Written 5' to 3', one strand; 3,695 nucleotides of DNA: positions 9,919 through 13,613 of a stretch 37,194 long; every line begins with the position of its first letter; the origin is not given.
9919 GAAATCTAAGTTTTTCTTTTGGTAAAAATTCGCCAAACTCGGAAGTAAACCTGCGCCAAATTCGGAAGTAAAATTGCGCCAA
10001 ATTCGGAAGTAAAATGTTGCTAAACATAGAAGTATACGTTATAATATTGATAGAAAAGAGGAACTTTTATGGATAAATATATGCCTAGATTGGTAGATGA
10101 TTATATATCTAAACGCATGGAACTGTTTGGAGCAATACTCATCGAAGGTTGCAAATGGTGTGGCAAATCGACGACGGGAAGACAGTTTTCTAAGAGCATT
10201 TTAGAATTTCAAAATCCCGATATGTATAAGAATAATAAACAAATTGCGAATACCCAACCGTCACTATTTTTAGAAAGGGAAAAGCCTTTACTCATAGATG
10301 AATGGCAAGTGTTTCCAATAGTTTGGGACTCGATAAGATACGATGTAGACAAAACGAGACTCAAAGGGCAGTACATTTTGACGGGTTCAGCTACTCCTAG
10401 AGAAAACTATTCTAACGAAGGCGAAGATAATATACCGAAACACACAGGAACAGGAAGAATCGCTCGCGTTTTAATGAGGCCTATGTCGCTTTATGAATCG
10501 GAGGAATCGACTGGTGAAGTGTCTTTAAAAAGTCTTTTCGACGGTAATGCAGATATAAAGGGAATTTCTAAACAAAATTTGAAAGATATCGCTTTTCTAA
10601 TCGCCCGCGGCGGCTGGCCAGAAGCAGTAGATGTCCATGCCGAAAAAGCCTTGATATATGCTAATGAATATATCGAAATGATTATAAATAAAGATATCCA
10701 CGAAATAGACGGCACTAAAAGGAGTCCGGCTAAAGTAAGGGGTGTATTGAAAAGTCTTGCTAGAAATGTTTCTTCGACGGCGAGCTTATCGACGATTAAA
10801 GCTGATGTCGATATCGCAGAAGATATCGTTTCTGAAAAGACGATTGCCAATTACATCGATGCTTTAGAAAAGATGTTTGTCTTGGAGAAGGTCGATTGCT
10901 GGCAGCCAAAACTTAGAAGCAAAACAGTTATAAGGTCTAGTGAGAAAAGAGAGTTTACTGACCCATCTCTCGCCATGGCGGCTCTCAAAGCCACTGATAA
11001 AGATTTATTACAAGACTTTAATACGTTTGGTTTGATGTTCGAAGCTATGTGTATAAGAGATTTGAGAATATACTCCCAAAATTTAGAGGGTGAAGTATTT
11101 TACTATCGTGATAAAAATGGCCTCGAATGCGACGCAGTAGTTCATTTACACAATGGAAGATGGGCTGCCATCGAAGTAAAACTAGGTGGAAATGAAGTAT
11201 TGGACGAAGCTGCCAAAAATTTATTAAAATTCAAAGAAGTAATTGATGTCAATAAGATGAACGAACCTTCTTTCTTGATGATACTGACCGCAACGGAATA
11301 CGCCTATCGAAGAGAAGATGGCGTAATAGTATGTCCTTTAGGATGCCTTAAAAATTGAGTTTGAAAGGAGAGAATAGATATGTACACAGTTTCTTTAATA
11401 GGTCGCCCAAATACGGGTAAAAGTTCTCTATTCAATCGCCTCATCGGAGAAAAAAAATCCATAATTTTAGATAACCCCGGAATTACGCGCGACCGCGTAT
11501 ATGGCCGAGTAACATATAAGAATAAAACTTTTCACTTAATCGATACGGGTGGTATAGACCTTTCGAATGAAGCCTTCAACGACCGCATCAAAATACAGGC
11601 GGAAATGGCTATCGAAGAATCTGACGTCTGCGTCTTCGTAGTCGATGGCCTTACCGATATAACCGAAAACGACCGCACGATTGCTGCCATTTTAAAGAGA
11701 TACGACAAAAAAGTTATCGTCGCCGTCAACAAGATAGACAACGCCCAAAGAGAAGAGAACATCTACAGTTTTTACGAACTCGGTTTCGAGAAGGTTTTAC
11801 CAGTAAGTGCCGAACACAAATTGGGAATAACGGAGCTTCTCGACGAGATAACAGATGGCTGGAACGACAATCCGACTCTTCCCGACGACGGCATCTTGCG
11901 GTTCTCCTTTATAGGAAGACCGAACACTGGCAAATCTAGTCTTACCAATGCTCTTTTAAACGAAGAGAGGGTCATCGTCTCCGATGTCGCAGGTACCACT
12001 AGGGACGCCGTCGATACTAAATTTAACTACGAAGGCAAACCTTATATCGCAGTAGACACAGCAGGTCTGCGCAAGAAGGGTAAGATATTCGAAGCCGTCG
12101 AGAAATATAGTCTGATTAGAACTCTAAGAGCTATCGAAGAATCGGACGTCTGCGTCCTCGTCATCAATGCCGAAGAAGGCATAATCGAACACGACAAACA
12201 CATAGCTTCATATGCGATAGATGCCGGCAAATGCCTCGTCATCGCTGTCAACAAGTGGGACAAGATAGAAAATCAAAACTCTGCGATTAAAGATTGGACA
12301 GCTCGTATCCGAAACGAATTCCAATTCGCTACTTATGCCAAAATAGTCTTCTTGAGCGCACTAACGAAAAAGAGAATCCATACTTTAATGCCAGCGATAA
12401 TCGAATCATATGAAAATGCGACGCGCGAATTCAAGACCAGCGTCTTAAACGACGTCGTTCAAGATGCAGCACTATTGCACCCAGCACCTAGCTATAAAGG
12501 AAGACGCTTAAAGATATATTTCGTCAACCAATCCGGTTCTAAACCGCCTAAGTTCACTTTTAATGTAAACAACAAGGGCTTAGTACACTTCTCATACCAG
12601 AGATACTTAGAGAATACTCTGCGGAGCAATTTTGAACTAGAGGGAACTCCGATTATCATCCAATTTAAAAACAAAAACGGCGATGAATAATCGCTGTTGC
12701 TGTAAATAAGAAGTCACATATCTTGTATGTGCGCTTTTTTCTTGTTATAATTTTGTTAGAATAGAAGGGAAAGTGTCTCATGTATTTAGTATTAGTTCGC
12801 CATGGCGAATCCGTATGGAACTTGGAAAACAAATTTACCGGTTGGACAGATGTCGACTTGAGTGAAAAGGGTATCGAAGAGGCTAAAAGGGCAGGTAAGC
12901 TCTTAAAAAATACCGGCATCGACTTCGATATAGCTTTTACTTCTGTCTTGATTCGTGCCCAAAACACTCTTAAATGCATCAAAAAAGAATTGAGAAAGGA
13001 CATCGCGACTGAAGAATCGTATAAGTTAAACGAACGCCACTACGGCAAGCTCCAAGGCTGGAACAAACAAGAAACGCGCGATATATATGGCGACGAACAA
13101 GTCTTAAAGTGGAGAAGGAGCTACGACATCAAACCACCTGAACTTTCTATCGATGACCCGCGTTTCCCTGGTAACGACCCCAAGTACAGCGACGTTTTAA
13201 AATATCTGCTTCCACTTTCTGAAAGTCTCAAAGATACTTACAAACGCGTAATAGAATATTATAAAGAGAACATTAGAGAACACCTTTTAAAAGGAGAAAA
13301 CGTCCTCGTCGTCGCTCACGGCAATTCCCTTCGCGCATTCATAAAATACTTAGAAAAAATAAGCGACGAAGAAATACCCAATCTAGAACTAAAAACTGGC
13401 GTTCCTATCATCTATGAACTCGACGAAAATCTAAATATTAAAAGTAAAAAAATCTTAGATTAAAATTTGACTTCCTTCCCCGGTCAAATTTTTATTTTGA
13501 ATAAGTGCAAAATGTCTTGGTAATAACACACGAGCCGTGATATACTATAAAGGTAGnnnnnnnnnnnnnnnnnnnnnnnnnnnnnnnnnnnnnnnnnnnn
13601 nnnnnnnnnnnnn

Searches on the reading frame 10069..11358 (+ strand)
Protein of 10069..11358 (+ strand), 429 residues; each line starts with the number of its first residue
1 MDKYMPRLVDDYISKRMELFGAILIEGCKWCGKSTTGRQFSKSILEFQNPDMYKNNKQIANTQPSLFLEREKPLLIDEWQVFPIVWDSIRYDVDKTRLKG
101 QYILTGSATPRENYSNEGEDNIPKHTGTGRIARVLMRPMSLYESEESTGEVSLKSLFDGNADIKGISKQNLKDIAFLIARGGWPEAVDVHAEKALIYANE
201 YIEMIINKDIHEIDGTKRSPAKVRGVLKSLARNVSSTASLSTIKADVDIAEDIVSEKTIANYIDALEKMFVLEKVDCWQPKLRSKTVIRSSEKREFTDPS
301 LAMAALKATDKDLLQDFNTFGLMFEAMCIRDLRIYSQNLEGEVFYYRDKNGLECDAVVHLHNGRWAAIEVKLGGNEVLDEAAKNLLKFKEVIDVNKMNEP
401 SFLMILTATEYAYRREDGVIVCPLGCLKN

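Call 25: search_protein_families(library=pfam, proteins=[window:10069-11358:+], max_evalue=0.001)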
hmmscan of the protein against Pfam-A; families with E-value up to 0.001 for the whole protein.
window:10069-11358:+ (429 aa): 2 families
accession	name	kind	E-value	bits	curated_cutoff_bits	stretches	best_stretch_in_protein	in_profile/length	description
PF13635.12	DUF4143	-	2.1e-34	119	28.1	1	208-372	2-159/160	Domain of unknown function (DUF4143)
PF13173.12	AAA_14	-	6.5e-10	39.5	27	1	22-143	4-127/129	AAA domain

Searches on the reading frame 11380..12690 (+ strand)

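Call 25: search_protein_families(library=pfam, proteins=[window:11380-12690:+], max_evalue=0.001)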
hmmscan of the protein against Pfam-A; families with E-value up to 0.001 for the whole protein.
window:11380-12690:+ (436 aa): 13 families
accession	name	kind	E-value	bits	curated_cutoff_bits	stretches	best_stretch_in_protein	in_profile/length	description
PF01926.29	MMR_HSR1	-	1.1e-56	190.3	21.9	2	4-118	2-113/113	50S ribosome-binding GTPase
PF02421.24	FeoB_N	-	3.4e-30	105.1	27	2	3-157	2-156/156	Ferrous iron transport protein B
PF14714.11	KH_dom-like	-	3.2e-29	101.5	27.3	1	352-430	3-81/81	KH-domain-like of EngA bacterial GTPase enzymes, C-terminal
PF00009.33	GTP_EFTU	-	3.5e-26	92.4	26.5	2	172-344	3-186/188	Elongation factor Tu GTP binding domain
PF00350.29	Dynamin_N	-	1.7e-10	41.6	27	0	46-118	98-166/168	Dynamin family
PF04548.22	AIG1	-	3.4e-10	40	27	1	3-111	2-114/212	AIG1 family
PF03193.22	RsgA_GTPase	-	2e-08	34.7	30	0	98-207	43-141/174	RsgA GTPase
PF10662.15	PduV-EutP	-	4.7e-08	33.4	21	1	3-157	3-141/143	Ethanolamine utilisation - propanediol utilisation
PF08477.19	Roc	-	1.9e-06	28.5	27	0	4-120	2-119/119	Ras of Complex, Roc, domain of DAPkinase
PF16897.10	MMR_HSR1_Xtn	-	4e-06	27.2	35.2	1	98-157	43-100/106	C-terminal region of MMR_HSR1 domain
PF09439.16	SRPRB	-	0.00043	20.1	25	0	3-93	5-85/178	Signal recognition particle receptor beta subunit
PF00004.35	AAA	-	0.00075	20.4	21.2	0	177-199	3-25/131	ATPase family associated with various cellular activities (AAA)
PF19263.5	DUF5906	-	0.0009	20.3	27.6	0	177-229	1-56/114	Family of unknown function (DUF5906)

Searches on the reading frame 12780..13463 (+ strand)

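Call 25: search_protein_families(library=pfam, proteins=[window:12780-13463:+], max_evalue=0.001)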
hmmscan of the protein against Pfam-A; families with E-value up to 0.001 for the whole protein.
window:12780-13463:+ (227 aa): 1 family
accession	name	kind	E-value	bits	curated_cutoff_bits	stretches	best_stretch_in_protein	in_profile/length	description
PF00300.27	His_Phos_1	-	9.6e-37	127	21.7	1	3-215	1-182/194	Histidine phosphatase superfamily (branch 1)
